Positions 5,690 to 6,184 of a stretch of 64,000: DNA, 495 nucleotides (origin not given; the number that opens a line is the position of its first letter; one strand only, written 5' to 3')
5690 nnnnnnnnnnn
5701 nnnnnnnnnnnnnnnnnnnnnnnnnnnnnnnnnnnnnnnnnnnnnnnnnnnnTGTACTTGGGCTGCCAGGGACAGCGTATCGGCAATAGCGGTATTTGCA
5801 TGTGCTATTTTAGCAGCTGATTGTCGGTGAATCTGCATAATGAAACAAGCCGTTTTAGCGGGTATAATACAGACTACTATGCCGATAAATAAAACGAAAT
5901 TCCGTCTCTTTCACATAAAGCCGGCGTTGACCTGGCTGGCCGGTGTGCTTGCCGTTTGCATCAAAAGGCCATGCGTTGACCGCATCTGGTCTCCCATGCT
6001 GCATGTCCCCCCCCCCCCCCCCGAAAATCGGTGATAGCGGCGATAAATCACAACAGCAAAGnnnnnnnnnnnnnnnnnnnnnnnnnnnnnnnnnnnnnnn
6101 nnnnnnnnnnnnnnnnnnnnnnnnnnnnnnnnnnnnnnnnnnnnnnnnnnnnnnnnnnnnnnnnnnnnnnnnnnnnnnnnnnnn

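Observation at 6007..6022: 16-nt poly-C tract just upstream of a family-25 LPS/LOS glycosyltransferase: candidate phase-variation switch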

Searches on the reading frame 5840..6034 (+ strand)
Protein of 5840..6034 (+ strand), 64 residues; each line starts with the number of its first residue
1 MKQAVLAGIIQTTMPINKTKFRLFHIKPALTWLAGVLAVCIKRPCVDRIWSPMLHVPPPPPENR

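Call 3: search_protein_families(library=pfam, proteins=[window:5840-6034:+])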
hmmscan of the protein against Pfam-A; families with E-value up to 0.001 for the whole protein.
window:5840-6034:+ (64 aa): 0 families

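Call 64: find_homologous_proteins(query=window:5840-6031:+, max_evalue=0.01)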
Query window:5840-6031:+: no candidate shares three 5-residue words with the query. No homologue found.
